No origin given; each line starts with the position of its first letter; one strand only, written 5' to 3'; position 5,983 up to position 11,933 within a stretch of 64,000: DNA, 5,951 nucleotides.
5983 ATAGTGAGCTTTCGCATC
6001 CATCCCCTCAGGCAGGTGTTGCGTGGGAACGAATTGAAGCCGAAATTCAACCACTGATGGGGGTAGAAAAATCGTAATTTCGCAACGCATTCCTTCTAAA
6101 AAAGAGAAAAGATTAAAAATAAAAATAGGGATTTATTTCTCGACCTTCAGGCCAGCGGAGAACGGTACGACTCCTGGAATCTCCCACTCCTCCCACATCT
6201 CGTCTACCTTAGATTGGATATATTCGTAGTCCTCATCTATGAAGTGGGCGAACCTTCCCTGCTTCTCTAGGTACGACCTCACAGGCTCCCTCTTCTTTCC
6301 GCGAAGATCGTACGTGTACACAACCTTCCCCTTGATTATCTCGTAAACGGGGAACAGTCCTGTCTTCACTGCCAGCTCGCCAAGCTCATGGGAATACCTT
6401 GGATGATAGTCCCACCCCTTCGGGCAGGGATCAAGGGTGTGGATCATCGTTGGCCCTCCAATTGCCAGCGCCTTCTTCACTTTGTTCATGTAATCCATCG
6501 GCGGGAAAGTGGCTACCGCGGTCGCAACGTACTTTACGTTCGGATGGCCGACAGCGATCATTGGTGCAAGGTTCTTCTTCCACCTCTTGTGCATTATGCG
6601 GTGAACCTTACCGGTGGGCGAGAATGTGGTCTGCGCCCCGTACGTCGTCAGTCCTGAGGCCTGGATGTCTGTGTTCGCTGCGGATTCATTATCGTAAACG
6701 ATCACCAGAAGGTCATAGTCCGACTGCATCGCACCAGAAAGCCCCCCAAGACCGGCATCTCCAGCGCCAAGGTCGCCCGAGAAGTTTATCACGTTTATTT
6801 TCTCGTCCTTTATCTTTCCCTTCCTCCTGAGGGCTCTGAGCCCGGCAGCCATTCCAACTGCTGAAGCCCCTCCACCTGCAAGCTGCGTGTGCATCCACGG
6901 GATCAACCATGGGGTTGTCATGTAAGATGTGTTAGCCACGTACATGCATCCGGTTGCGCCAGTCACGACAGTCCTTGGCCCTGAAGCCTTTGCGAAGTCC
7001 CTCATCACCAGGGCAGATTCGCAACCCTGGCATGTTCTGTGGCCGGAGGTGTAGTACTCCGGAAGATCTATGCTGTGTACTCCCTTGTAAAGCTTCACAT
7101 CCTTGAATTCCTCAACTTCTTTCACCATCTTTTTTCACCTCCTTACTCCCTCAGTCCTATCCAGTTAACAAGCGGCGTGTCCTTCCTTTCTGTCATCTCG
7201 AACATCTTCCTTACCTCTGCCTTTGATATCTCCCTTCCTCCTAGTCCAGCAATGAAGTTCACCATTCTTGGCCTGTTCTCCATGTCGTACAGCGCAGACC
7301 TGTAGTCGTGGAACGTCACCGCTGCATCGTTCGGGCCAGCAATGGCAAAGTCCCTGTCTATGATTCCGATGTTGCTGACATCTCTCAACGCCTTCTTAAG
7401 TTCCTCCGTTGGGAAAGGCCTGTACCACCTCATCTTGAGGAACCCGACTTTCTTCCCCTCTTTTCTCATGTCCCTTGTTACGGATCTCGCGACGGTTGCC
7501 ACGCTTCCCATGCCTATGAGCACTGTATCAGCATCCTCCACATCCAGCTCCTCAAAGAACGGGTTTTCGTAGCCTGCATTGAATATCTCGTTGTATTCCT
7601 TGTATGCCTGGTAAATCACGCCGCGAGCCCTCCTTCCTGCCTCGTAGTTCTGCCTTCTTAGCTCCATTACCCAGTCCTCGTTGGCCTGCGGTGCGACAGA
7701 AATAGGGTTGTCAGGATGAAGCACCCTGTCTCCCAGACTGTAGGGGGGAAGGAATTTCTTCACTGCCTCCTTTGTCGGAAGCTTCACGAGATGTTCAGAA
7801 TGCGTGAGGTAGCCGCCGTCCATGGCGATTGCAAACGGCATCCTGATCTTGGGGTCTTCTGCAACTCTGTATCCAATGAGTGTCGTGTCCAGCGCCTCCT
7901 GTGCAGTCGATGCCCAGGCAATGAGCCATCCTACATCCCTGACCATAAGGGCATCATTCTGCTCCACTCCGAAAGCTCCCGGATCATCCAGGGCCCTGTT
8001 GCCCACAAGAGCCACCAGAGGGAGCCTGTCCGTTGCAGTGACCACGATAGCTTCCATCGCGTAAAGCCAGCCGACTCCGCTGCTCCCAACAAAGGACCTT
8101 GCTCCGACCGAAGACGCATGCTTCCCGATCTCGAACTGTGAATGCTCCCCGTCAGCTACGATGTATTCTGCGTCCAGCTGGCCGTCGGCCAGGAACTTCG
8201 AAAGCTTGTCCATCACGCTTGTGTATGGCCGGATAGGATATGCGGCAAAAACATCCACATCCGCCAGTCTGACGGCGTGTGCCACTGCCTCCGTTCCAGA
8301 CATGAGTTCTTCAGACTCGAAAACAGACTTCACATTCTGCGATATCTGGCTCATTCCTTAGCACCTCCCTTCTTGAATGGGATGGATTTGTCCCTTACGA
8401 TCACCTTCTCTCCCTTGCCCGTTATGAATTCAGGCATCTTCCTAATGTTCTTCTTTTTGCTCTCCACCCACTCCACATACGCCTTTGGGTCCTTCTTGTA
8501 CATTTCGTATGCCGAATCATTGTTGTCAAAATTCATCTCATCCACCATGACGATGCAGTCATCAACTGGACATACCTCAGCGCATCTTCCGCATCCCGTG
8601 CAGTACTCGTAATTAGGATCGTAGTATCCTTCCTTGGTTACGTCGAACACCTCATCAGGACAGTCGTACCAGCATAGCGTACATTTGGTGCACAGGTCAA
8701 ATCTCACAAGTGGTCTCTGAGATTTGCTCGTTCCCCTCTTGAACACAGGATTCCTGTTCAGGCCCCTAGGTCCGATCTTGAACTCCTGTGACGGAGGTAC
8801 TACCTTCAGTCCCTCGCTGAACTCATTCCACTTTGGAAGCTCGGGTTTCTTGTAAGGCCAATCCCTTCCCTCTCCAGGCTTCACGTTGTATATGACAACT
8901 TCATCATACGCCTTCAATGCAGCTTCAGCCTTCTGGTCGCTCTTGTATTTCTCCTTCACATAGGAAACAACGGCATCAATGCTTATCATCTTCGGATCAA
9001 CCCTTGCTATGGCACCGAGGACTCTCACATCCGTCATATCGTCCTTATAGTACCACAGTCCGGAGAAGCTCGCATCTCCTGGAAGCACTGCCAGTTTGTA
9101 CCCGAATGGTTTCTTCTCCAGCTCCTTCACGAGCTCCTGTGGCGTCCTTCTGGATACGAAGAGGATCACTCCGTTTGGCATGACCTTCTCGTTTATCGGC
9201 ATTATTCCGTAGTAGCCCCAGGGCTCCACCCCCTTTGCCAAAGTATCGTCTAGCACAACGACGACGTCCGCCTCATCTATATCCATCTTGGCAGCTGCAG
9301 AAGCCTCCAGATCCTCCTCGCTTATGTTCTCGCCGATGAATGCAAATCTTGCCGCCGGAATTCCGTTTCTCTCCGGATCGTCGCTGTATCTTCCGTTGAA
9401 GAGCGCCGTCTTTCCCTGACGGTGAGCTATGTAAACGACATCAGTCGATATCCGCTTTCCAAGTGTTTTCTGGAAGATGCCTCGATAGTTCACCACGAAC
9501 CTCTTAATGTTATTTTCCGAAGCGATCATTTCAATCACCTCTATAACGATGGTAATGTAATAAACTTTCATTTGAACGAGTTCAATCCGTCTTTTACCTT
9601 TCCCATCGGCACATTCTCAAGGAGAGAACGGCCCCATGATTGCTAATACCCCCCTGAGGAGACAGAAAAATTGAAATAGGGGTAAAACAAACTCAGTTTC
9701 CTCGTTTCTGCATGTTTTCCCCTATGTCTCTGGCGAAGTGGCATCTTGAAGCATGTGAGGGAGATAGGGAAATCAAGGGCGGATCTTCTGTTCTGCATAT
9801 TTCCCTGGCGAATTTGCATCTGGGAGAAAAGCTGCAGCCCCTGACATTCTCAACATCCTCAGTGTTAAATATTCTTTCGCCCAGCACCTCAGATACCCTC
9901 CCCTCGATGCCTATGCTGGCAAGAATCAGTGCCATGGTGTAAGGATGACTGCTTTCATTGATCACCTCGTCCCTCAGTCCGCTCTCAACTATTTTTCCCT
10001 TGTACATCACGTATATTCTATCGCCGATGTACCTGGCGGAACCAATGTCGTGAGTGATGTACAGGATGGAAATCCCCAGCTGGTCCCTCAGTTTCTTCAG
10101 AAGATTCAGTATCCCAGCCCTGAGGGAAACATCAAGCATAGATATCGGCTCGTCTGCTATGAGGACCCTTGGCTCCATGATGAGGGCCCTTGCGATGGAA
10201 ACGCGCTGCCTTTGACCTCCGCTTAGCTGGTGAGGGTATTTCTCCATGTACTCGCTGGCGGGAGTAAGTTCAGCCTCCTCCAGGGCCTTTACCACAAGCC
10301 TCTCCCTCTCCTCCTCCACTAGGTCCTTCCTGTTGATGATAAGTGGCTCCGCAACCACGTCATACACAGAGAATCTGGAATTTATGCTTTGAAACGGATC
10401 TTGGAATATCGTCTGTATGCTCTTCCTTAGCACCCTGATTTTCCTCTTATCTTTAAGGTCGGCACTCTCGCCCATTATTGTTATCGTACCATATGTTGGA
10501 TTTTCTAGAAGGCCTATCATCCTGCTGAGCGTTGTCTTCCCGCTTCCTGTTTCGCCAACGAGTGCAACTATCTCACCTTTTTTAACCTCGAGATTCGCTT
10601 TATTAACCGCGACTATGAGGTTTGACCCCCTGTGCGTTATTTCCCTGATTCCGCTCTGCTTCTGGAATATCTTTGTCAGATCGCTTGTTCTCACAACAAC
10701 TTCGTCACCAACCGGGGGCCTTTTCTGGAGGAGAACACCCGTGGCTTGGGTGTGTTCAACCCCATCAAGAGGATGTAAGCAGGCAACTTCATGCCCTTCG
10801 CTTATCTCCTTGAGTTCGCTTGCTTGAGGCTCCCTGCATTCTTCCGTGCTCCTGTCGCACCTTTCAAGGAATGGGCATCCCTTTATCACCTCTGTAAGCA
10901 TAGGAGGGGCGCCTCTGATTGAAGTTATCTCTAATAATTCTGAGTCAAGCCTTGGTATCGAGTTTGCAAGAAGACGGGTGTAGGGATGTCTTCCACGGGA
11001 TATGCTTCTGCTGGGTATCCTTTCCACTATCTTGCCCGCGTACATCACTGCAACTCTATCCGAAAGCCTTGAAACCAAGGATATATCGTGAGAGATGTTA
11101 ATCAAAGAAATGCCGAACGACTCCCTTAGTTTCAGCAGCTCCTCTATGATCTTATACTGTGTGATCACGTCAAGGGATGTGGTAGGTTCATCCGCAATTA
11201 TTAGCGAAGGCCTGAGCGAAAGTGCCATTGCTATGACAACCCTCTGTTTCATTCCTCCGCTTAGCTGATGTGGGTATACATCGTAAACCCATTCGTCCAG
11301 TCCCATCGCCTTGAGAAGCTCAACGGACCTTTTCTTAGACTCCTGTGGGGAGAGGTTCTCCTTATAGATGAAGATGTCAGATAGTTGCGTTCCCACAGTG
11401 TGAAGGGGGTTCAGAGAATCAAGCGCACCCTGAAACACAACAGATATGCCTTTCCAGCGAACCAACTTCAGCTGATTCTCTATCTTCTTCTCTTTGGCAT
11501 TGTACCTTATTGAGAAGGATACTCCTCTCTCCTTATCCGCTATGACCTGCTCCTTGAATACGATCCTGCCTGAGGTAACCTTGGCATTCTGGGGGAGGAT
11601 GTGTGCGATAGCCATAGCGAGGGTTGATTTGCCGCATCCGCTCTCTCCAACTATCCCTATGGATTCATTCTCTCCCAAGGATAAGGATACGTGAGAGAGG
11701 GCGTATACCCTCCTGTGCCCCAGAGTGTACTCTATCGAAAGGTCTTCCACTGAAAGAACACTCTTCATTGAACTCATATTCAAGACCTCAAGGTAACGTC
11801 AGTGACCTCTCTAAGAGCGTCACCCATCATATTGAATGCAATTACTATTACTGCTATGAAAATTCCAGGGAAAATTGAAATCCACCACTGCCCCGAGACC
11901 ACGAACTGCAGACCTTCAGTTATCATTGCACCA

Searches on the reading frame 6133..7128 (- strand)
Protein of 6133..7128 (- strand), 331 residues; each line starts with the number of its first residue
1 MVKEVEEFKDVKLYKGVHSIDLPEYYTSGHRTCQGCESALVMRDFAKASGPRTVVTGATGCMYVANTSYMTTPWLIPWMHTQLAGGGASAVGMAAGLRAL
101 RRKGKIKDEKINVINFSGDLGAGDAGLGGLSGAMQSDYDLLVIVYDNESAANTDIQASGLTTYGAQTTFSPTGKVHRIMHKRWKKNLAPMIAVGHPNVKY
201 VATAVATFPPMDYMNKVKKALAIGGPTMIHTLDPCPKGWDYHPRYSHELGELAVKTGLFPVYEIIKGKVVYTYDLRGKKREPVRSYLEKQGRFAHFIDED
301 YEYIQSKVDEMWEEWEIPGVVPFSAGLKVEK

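Call 73: search_protein_families(library=pfam, proteins=[window:6133-7128:-], max_evalue=0.0001)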
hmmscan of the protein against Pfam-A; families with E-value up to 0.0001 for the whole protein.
window:6133-7128:- (331 aa): 1 family
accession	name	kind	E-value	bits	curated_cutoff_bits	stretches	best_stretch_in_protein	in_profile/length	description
PF02775.26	TPP_enzyme_C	-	1.2e-10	41.9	21.9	1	59-230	2-150/151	Thiamine pyrophosphate enzyme, C-terminal TPP binding domain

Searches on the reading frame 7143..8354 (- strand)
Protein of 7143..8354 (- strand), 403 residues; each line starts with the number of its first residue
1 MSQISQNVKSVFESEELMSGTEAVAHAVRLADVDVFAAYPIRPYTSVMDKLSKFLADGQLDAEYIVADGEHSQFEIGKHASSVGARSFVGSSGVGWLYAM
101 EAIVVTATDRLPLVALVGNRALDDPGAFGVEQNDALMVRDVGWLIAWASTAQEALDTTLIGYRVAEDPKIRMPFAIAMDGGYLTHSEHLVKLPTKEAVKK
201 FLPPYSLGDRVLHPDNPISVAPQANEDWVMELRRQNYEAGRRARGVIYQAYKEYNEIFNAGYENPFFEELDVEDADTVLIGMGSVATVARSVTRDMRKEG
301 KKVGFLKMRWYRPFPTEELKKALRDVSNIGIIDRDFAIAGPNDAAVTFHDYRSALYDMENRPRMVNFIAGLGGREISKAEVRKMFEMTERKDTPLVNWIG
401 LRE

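Call 73: search_protein_families(library=pfam, proteins=[window:7143-8354:-], max_evalue=0.0001)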
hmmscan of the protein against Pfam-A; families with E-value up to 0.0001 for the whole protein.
window:7143-8354:- (403 aa): 2 families
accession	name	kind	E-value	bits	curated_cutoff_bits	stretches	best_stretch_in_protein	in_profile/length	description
PF01855.24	POR_N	-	9.1e-55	186.3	27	1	27-249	2-228/231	Pyruvate flavodoxin/ferredoxin oxidoreductase, thiamine diP-bdg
PF17147.9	PFOR_II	-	1.7e-26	92.9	27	1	275-380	1-101/102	Pyruvate:ferredoxin oxidoreductase core domain II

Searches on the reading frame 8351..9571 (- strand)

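Call 73: search_protein_families(library=pfam, proteins=[window:8351-9571:-], max_evalue=0.0001)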
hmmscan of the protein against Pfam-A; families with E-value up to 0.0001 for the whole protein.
window:8351-9571:- (406 aa): 6 families
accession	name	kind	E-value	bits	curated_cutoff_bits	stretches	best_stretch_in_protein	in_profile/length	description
PF14697.11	Fer4_21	-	7.8e-11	42.4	35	1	292-342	6-59/59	4Fe-4S dicluster domain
PF00037.32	Fer4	-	2.6e-08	33.8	21.1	1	320-337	4-21/24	4Fe-4S binding domain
PF12838.12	Fer4_7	-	9e-07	29.7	27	1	294-337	2-51/52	4Fe-4S dicluster domain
PF13237.11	Fer4_10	-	9.1e-07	29.2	25.5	1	291-335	6-53/53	4Fe-4S dicluster domain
PF13187.11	Fer4_9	-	3e-06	27.6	27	1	294-336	2-49/52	4Fe-4S dicluster domain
PF13534.11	Fer4_17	-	6.5e-06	27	22.2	0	289-308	41-60/61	4Fe-4S dicluster domain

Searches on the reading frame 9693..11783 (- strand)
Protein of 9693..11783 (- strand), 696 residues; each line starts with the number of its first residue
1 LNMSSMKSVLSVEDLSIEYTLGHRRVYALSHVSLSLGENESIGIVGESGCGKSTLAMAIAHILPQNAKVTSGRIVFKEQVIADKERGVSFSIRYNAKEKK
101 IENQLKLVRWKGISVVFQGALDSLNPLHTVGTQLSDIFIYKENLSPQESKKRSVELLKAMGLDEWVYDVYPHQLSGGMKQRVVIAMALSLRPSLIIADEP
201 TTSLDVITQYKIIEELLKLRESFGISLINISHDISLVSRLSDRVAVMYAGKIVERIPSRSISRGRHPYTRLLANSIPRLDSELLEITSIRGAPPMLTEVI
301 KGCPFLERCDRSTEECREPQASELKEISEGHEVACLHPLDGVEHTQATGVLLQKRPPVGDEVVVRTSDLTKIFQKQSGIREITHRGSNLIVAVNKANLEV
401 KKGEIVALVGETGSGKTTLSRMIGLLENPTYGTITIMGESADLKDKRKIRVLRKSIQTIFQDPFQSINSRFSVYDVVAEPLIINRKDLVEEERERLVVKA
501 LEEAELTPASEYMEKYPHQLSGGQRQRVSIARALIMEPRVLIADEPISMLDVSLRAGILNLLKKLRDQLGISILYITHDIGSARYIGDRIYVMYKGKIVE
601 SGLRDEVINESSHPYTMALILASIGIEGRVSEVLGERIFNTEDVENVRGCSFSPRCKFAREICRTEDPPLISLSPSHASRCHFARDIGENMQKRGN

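Call 73: search_protein_families(library=pfam, proteins=[window:9693-11783:-], max_evalue=0.0001)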
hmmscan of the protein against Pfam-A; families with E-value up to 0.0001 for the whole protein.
window:9693-11783:- (696 aa): 18 families
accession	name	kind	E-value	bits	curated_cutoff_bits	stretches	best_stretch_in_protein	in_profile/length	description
PF00005.33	ABC_tran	-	4.7e-60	202.6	25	2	394-547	2-136/137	ABC transporter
PF08352.17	oligo_HPY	-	1e-28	99.9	27.1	2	262-316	11-65/65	Oligopeptide/dipeptide transporter, C-terminal region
PF02463.25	SMC_N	-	1.1e-08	35.2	40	0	40-244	25-209/220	RecF/RecN/SMC N terminal domain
PF13304.12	AAA_21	-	4.2e-08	34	27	0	168-237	232-303/304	AAA domain, putative AbiEii toxin, Type IV TA system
PF13401.12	AAA_22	-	1.2e-07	32.6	27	0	404-568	6-113/130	AAA domain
PF13476.12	AAA_23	-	3.5e-07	31.5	27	0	41-117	21-106/201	AAA domain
PF20720.3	nSTAND3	-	7.7e-07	29.4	27.2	0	393-423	7-37/155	Novel STAND NTPase 3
PF13555.12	AAA_29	-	8.9e-07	29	27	0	38-67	21-50/61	P-loop containing region of AAA domain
PF13191.12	AAA_16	-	1.7e-06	29.1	32.6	0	37-73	22-59/167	AAA ATPase domain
PF05729.18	NACHT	-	6.3e-06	26.6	26.7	0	44-67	5-28/167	NACHT domain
PF07728.20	AAA_5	-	1e-05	26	22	0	44-68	4-29/139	AAA domain (dynein-related subfamily)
PF00931.28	NB-ARC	-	1.2e-05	25.1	23.5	0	37-61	16-40/248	NB-ARC domain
PF02562.22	PhoH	-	2.7e-05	24.2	27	0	36-85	16-64/205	PhoH-like protein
PF02367.23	TsaE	-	4.1e-05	24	26.6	0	399-423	17-41/128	Threonylcarbamoyl adenosine biosynthesis protein TsaE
PF00004.35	AAA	-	4.7e-05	24.3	21.2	0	44-126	3-71/131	ATPase family associated with various cellular activities (AAA)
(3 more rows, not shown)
